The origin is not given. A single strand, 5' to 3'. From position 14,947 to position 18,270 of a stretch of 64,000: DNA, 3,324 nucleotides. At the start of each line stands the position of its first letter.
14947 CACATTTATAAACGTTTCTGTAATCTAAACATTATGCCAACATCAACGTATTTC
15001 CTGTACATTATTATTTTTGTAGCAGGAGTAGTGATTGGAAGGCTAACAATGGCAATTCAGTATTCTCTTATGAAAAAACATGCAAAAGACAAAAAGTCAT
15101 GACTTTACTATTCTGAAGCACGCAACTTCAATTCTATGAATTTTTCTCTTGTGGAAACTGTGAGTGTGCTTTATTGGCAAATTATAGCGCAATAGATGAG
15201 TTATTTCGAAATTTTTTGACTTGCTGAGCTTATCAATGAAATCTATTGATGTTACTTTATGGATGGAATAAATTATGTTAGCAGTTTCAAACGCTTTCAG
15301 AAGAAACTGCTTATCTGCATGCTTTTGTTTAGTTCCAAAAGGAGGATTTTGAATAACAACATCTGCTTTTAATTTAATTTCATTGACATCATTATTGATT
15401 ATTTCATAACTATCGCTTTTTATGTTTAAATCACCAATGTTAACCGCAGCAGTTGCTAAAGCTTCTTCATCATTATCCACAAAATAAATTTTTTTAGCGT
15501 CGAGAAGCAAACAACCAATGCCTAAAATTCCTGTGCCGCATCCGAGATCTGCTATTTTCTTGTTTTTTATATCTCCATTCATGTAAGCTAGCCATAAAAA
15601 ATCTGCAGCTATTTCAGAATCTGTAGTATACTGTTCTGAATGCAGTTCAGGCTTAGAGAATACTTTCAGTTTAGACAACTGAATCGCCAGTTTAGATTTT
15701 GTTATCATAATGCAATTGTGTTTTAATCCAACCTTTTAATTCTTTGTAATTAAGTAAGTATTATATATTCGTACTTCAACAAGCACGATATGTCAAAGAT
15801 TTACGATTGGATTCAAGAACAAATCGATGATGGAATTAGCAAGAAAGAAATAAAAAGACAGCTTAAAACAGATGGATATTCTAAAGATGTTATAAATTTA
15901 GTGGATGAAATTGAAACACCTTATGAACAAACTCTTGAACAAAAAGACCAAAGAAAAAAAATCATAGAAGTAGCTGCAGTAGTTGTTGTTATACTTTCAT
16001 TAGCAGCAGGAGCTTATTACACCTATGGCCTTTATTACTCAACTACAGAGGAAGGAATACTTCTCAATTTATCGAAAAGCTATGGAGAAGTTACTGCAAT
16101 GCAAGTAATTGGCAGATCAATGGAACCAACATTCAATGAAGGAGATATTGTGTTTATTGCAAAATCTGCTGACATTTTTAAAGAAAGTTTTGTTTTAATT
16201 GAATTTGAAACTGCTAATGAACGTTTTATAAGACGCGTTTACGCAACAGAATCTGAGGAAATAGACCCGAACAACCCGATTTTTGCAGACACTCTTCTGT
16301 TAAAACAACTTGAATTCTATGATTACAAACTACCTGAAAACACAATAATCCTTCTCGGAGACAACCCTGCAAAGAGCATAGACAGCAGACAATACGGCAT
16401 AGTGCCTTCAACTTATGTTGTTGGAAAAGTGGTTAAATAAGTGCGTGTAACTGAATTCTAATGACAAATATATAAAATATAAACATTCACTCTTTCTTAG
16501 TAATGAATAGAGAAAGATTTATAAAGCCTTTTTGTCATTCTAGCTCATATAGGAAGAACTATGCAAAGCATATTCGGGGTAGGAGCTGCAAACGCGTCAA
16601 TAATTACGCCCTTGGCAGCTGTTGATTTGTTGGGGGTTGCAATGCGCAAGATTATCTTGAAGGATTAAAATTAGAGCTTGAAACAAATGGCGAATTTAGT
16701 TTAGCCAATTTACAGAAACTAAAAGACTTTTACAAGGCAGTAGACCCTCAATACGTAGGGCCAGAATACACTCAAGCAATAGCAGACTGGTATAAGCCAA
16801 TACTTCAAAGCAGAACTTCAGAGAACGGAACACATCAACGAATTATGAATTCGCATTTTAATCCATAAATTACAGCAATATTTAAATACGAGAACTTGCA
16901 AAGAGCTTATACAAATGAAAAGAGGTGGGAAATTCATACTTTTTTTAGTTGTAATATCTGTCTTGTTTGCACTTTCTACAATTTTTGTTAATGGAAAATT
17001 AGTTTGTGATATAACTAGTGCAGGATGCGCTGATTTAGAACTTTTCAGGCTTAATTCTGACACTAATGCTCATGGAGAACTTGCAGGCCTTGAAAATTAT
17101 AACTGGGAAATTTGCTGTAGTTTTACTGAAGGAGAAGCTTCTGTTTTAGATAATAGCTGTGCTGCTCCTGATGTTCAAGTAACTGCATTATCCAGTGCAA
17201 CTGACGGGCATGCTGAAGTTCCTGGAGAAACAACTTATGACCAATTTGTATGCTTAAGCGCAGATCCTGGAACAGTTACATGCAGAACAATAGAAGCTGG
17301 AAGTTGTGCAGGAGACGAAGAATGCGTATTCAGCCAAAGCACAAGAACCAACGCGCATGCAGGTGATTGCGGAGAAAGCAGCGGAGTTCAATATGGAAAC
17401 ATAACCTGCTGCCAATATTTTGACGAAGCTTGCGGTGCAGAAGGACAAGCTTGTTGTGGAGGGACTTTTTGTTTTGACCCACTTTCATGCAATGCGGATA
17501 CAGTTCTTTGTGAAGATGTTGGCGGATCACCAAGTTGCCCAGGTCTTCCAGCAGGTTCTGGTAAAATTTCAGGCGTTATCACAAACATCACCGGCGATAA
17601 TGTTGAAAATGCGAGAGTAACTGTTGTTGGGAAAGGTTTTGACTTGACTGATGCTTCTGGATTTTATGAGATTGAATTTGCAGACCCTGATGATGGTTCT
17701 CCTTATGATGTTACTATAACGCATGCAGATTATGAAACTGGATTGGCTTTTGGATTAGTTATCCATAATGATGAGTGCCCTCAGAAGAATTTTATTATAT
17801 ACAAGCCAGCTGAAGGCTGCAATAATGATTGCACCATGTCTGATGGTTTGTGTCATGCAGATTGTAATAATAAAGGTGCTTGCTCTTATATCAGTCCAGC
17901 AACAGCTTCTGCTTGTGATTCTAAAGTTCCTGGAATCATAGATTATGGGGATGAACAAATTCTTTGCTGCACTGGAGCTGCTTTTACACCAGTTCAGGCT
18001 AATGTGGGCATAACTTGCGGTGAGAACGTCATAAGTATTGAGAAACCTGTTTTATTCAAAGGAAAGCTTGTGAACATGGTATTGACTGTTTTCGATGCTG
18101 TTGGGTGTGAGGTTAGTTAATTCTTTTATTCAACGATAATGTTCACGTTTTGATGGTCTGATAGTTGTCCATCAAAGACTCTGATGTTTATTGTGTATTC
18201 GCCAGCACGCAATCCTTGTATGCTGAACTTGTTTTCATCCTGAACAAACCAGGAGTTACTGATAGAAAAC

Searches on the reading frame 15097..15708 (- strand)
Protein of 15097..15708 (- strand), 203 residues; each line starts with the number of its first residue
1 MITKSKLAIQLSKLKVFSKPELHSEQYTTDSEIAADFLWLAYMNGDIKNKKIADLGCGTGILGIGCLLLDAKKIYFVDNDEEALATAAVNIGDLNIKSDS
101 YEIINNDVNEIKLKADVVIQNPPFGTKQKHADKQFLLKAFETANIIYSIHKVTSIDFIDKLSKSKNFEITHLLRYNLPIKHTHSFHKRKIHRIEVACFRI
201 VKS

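Call 95: search_protein_families(library=pfam, proteins=[window:15097-15708:-], max_evalue=0.001)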
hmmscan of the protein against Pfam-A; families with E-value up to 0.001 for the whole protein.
window:15097-15708:- (203 aa): 6 families
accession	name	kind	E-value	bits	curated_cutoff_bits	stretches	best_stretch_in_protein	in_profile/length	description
PF05175.20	MTS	-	1.9e-15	57.3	23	1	36-134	21-121/170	Methyltransferase small domain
PF06325.19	PrmA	-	2.3e-12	47.5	22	1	48-121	161-233/296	Ribosomal protein L11 methyltransferase (PrmA)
PF03602.21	Cons_hypoth95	-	8.8e-10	39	24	1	35-150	31-152/182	Conserved hypothetical protein 95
PF13847.12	Methyltransf_31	-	1.7e-06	28.2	27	1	48-144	3-101/145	Methyltransferase domain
PF13649.12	Methyltransf_25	-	0.00013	23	27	1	52-120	1-70/97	Methyltransferase domain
PF01170.24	UPF0020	-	0.00025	21.2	22.3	1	72-131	77-138/197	RMKL-like, methyltransferase domain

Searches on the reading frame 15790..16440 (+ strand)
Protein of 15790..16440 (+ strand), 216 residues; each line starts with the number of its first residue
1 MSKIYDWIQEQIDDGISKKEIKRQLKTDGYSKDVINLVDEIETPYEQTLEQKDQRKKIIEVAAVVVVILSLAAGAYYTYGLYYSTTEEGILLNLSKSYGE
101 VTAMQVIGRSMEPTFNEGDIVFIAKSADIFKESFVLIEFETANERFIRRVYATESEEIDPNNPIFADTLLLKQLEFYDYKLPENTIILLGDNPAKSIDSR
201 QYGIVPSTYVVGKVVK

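Call 95: search_protein_families(library=pfam, proteins=[window:15790-16440:+], max_evalue=0.001)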
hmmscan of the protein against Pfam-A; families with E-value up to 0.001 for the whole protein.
window:15790-16440:+ (216 aa): 2 families
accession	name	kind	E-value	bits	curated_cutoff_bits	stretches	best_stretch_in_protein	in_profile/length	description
PF10502.14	Peptidase_S26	-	1.1e-12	48.6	22.9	1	179-215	128-164/168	Signal peptidase, peptidase S26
PF00717.28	Peptidase_S24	-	1.8e-09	37.8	23.3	1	96-168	30-101/116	Peptidase S24-like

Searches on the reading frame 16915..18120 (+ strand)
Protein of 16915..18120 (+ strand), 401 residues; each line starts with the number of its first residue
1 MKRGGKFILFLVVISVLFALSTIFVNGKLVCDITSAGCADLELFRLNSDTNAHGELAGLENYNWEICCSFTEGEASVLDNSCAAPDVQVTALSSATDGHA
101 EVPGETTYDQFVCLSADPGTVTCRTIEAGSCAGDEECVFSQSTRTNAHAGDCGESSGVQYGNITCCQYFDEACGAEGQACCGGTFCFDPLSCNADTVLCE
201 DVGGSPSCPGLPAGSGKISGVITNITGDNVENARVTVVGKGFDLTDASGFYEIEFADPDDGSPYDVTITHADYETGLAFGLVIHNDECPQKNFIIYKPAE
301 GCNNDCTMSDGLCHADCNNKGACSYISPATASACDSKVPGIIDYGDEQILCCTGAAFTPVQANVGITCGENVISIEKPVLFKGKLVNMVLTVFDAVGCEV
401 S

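Call 95: search_protein_families(library=pfam, proteins=[window:16915-18120:+], max_evalue=0.001)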
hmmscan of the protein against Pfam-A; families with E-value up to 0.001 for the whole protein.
window:16915-18120:+ (401 aa): 1 family
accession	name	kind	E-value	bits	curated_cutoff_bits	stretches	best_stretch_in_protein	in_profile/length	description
PF13620.12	CarboxypepD_reg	-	1.3e-05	25.9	32.3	1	218-276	2-62/82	Carboxypeptidase regulatory-like domain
